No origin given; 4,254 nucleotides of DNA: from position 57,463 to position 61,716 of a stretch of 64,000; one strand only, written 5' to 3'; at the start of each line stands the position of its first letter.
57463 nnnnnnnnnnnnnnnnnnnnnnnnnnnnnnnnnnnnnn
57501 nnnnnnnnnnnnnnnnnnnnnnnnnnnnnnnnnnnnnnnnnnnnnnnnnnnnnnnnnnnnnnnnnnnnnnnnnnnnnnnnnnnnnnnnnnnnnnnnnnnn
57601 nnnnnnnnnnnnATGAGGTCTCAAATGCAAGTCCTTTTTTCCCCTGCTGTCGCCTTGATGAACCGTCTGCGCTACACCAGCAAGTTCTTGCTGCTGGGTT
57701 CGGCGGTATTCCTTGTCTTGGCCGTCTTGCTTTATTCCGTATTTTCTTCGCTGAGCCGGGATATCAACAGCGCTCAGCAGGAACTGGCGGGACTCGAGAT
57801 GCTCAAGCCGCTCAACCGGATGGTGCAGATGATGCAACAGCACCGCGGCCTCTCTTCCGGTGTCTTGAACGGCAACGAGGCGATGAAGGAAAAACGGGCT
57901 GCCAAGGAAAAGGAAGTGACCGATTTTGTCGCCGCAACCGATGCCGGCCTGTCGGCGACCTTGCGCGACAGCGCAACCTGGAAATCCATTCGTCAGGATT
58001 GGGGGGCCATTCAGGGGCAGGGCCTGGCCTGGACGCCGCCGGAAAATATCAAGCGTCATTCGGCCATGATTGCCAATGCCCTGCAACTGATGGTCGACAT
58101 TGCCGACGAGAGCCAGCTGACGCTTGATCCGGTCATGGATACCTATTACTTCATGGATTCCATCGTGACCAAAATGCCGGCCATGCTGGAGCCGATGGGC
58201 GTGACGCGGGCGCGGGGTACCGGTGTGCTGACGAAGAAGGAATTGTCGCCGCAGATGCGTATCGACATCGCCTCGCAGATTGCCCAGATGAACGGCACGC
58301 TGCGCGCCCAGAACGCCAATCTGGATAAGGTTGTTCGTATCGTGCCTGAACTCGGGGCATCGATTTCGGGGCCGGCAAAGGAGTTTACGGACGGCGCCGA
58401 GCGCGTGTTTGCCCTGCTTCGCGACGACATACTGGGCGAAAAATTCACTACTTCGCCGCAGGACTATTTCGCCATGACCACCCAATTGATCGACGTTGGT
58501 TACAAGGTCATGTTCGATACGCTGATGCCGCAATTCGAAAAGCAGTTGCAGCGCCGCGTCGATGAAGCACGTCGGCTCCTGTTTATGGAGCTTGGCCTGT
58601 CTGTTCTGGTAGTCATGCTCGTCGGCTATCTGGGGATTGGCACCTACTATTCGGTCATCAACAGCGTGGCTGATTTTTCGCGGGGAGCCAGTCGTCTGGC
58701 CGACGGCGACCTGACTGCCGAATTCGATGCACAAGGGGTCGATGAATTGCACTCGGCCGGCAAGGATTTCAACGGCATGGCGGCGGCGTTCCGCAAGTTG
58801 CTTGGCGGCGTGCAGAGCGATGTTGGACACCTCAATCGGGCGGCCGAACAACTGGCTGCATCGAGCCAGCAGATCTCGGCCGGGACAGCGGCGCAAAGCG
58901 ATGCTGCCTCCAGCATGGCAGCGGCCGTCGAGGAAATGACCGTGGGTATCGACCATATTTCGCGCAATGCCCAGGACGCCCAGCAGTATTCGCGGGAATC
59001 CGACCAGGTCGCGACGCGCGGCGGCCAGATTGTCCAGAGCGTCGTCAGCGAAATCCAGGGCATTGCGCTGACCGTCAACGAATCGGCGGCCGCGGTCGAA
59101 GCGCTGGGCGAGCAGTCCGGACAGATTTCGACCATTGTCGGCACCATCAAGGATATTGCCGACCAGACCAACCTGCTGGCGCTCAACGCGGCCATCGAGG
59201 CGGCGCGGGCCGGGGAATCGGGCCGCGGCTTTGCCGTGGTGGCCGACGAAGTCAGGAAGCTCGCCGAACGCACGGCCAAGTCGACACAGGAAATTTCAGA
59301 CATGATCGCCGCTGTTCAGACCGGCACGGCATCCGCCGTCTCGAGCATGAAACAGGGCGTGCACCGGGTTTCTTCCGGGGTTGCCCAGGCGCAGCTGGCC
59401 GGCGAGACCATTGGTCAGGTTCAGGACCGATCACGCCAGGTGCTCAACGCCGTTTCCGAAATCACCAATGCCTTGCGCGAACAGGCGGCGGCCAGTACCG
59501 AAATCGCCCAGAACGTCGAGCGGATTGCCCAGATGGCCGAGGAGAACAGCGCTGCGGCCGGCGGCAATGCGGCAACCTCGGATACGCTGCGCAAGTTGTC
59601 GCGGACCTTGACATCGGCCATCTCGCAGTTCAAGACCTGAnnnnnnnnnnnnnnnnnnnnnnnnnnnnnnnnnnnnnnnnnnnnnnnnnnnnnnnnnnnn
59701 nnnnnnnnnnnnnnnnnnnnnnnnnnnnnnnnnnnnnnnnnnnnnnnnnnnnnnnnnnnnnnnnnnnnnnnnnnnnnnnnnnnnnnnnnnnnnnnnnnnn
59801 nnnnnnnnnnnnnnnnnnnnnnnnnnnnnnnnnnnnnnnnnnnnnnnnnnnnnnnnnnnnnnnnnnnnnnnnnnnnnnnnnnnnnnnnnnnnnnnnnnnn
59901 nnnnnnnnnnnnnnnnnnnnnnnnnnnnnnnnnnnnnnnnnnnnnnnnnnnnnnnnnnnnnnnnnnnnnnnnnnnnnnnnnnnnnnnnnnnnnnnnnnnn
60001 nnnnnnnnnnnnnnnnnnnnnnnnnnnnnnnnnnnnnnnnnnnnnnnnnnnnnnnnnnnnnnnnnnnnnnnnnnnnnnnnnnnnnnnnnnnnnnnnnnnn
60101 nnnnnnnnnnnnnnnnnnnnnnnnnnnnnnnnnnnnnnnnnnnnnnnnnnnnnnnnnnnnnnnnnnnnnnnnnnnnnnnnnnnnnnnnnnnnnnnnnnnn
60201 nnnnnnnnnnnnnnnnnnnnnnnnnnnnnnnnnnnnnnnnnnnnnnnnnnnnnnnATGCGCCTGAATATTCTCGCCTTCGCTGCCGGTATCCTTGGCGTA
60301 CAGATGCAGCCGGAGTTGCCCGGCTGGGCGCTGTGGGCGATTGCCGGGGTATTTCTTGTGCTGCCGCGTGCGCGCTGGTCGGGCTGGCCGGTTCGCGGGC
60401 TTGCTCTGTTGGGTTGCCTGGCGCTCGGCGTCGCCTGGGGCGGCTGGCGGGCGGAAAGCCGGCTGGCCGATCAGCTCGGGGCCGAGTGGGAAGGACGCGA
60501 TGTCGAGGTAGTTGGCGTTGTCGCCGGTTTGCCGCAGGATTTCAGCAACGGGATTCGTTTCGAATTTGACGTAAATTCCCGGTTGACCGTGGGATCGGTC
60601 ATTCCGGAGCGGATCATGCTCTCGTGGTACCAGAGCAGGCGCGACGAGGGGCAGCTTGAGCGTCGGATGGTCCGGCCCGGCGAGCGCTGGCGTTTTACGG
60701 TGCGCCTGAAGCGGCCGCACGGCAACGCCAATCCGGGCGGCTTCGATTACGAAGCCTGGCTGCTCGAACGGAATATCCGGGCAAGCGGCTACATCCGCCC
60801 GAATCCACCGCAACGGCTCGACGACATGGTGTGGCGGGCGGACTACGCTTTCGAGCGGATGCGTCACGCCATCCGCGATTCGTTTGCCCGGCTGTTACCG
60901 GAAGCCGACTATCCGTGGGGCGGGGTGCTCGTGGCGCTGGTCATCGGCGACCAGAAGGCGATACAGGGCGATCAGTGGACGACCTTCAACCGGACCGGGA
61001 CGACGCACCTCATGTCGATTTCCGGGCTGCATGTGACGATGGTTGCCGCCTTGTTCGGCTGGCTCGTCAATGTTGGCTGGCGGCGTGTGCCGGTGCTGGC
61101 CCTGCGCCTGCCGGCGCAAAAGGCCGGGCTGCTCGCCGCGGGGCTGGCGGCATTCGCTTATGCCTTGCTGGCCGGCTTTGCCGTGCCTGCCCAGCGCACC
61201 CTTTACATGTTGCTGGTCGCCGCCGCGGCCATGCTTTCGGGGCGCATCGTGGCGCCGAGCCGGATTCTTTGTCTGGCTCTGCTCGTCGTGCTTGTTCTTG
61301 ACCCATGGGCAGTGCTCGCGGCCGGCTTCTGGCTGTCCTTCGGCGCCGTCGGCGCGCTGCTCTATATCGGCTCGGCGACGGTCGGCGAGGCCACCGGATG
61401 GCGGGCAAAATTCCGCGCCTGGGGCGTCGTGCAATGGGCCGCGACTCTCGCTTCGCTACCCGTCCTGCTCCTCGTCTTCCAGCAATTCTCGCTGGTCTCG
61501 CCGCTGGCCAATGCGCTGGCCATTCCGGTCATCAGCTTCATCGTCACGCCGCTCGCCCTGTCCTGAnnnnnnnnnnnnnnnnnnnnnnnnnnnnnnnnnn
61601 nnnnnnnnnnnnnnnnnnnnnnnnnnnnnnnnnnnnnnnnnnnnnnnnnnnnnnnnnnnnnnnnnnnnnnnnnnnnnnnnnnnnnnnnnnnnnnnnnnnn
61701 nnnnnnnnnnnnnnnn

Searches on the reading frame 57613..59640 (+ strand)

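Call 67: search_protein_families(library=pfam, proteins=[window:57613-59640:+], max_evalue=1e-8)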
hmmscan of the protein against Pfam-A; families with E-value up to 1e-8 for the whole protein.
window:57613-59640:+ (675 aa): 1 family
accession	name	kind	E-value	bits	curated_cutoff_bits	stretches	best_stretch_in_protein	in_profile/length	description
PF00015.26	MCPsignal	-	1.4e-46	158.9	34.6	1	459-641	3-171/172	Methyl-accepting chemotaxis protein (MCP) signalling domain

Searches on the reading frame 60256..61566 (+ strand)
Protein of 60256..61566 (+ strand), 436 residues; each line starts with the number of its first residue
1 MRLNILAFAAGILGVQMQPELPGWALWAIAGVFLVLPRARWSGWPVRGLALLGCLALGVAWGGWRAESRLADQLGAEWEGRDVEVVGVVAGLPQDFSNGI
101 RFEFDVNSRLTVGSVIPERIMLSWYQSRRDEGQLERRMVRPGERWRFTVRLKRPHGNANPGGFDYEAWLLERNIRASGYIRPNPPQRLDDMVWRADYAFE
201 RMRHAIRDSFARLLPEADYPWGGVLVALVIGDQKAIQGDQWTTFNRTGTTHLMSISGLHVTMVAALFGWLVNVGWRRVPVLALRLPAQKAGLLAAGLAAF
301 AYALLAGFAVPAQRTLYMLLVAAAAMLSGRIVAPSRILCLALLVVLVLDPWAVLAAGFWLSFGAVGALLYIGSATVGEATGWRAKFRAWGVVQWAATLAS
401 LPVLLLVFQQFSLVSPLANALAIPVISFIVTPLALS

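Call 67: search_protein_families(library=pfam, proteins=[window:60256-61566:+], max_evalue=1e-8)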
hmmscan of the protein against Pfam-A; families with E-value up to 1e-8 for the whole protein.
window:60256-61566:+ (436 aa): 2 families
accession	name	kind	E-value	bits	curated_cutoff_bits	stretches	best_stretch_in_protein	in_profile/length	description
PF03772.21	Competence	-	8.9e-56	189.7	23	1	228-435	1-202/270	Competence protein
PF13567.11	DUF4131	-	3.2e-40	138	31.6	1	21-182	3-161/165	Domain of unknown function (DUF4131)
